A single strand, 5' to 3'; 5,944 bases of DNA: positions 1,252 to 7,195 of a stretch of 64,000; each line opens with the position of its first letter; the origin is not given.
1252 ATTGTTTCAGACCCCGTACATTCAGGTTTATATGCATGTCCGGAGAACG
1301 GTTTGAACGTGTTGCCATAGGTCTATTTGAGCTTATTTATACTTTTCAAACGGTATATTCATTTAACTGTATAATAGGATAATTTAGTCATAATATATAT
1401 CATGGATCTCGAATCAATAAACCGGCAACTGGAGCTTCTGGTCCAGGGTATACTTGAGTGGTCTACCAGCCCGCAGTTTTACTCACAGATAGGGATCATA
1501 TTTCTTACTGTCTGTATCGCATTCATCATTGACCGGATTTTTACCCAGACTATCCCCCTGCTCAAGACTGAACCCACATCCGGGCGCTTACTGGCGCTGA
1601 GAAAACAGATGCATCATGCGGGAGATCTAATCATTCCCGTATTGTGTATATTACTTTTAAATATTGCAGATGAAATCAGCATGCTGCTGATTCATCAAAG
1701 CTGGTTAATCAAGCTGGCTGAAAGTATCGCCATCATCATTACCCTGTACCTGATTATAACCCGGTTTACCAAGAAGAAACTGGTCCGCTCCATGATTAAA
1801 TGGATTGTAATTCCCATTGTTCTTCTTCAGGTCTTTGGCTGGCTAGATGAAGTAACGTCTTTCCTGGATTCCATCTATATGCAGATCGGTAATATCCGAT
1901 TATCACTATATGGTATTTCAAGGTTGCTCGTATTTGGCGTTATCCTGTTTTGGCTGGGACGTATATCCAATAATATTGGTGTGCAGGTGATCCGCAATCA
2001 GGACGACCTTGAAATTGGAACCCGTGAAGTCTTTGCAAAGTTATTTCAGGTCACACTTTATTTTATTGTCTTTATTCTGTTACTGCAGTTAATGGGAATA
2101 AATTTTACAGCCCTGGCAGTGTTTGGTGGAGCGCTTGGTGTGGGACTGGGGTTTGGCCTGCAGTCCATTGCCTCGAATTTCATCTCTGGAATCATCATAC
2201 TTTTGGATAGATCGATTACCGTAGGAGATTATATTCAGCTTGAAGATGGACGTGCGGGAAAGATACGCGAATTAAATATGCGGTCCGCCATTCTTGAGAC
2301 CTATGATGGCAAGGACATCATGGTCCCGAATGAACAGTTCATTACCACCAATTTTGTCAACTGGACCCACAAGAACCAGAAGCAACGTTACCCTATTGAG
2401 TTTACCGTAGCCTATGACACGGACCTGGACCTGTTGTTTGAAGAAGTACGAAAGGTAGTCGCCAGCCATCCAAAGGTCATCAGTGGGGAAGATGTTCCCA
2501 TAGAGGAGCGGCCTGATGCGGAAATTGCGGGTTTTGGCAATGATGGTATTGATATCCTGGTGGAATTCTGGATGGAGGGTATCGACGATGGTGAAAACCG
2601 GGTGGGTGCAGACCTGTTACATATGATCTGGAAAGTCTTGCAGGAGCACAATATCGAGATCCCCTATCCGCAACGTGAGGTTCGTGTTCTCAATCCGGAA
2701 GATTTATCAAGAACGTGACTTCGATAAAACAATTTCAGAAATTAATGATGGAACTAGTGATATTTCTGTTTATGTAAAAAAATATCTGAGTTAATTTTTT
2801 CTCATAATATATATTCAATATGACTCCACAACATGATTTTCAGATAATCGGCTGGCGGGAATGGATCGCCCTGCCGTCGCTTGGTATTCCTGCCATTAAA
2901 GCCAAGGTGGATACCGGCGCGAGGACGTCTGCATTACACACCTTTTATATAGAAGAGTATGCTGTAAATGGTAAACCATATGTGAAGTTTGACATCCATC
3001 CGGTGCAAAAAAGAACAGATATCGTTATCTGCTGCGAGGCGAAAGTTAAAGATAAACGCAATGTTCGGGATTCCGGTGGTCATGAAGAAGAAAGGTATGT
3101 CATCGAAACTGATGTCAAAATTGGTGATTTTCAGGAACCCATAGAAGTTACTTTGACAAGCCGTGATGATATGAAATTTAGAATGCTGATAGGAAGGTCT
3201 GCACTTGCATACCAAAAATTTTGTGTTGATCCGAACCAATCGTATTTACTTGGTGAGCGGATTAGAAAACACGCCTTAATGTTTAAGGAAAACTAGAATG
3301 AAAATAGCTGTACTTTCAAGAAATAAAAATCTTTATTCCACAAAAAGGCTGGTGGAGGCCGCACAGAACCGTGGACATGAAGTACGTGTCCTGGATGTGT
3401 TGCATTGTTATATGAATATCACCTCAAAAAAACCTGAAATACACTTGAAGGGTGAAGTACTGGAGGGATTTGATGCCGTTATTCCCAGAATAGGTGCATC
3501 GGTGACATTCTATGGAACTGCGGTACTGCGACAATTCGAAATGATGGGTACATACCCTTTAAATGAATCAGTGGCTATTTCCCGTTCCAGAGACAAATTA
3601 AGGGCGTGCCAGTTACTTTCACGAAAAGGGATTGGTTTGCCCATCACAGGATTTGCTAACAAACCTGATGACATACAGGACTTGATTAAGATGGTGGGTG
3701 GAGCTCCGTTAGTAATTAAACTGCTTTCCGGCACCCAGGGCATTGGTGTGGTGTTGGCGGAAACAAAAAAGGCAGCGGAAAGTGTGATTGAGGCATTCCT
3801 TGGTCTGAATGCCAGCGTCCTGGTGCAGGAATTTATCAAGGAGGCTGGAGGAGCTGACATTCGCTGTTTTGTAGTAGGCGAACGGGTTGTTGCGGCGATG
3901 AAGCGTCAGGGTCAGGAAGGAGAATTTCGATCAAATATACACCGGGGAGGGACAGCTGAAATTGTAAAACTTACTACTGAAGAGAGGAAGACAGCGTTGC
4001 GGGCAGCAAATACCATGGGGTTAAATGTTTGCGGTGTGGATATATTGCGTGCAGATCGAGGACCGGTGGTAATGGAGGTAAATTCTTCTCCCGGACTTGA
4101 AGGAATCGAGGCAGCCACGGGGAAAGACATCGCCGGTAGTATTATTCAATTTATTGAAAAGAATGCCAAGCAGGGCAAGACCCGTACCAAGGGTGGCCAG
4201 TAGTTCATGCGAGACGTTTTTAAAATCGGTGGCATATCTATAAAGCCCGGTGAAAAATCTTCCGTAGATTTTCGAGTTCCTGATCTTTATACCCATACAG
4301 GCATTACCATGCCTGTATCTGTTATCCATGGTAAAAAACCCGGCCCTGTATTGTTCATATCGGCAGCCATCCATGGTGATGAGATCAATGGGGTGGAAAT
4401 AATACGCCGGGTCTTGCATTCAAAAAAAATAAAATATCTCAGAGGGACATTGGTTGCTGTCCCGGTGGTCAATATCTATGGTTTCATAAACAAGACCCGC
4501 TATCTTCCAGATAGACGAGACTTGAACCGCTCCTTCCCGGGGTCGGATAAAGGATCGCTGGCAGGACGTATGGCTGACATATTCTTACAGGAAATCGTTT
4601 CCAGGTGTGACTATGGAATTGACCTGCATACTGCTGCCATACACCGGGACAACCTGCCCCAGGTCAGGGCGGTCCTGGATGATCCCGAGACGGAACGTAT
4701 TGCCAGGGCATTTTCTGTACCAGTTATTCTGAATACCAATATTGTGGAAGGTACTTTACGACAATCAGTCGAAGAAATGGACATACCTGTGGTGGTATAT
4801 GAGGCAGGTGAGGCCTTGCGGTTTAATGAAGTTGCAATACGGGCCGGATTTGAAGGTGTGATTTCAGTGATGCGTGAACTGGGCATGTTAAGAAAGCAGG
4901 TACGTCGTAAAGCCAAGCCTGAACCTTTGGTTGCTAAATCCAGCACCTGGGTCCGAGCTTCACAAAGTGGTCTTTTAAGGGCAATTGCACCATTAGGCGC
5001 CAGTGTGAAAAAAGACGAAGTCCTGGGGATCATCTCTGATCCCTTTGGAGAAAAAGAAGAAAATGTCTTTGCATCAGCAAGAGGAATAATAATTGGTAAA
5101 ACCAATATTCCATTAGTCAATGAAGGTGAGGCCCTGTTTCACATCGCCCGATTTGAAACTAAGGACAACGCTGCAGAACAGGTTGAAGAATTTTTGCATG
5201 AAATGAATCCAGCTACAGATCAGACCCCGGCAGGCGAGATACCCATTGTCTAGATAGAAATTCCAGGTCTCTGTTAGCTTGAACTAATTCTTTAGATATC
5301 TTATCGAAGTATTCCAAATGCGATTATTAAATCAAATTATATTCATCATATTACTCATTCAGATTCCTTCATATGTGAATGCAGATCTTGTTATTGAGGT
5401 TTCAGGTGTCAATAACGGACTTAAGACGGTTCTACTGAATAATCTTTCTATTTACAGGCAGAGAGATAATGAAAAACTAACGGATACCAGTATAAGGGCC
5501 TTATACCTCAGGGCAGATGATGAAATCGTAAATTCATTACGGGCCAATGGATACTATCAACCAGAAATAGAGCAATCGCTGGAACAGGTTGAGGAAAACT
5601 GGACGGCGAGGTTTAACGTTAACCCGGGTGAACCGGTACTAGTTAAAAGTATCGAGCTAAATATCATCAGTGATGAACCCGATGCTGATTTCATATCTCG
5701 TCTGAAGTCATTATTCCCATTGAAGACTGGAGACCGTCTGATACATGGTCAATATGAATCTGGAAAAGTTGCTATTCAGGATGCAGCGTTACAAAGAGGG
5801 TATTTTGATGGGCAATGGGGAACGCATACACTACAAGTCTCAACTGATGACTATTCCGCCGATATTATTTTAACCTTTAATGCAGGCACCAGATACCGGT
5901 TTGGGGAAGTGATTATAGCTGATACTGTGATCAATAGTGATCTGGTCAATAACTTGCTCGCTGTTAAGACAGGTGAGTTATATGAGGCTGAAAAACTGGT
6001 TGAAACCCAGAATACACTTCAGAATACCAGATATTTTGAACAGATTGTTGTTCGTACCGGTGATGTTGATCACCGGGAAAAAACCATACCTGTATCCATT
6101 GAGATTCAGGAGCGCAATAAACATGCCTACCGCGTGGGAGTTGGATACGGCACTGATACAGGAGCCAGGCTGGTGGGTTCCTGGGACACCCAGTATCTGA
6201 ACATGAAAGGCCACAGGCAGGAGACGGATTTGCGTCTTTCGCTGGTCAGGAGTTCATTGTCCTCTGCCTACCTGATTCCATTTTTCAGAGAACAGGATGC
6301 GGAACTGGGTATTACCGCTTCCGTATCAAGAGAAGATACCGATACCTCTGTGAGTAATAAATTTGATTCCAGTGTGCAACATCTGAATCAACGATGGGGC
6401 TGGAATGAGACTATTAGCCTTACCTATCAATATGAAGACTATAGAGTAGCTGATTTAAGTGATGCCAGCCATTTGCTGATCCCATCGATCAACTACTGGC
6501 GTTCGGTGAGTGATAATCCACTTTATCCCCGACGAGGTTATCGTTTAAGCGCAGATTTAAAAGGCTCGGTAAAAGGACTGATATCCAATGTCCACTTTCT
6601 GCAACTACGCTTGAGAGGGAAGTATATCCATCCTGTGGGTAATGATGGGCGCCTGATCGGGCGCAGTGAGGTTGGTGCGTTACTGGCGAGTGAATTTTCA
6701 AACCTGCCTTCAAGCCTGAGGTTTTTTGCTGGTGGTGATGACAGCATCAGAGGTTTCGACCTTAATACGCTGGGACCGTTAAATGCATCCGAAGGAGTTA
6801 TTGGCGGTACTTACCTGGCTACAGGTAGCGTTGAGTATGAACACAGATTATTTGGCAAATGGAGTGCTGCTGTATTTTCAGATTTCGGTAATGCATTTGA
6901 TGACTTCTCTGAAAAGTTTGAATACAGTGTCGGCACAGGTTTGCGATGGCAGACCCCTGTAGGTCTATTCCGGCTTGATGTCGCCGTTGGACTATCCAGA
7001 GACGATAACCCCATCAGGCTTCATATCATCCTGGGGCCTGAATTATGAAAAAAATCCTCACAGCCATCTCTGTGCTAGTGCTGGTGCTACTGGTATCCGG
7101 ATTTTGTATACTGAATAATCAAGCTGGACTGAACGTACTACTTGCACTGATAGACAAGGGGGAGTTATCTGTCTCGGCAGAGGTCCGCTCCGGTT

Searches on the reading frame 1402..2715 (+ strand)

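Call 31: search_protein_families(library=pfam, proteins=[window:1402-2715:+], max_evalue=0.001)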
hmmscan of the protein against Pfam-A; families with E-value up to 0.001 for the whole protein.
window:1402-2715:+ (438 aa): 3 families
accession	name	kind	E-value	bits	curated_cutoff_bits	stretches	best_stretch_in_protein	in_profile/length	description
PF00924.24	MS_channel_2nd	-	4.6e-19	68.7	20.2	1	256-323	2-68/68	Mechanosensitive ion channel, beta-domain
PF21082.3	MS_channel_3rd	-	3.8e-09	37.3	21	1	332-420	3-88/88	Mechanosensitive ion channel MscS, C-terminal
PF21088.3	MS_channel_1st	-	2.6e-07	31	23.1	1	214-254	2-42/42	Mechanosensitive ion channel, transmembrane helices 2/3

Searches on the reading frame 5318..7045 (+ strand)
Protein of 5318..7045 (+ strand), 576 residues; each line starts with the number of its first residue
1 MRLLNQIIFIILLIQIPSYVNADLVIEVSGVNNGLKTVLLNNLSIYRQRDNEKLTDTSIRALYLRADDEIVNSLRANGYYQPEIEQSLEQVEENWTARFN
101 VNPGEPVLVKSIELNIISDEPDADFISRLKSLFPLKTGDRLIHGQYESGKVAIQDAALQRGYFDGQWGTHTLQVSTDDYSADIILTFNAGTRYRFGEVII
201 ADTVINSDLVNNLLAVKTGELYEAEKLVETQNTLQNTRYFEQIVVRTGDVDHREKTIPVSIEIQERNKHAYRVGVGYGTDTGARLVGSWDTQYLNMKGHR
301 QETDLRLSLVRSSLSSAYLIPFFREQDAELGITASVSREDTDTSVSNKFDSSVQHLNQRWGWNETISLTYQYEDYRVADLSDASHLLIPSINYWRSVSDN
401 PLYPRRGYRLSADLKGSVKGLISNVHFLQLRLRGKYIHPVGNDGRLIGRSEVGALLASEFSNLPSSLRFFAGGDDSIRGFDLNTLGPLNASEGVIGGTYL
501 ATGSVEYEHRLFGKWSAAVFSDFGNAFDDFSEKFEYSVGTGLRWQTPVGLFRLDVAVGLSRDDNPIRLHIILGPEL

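Call 31: search_protein_families(library=pfam, proteins=[window:5318-7045:+], max_evalue=0.001)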
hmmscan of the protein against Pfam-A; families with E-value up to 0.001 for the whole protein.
window:5318-7045:+ (576 aa): 3 families
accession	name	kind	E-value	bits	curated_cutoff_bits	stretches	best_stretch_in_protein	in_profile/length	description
PF01103.29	Omp85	-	2.5e-33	116.4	24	1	330-564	62-311/325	Omp85 superfamily domain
PF17243.7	POTRA_TamA_1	-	5.2e-15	55.7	26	1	26-103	2-74/74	POTRA domain TamA domain 1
PF07244.20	POTRA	-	2.4e-14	54.2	21.3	1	193-266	1-79/79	Surface antigen variable number repeat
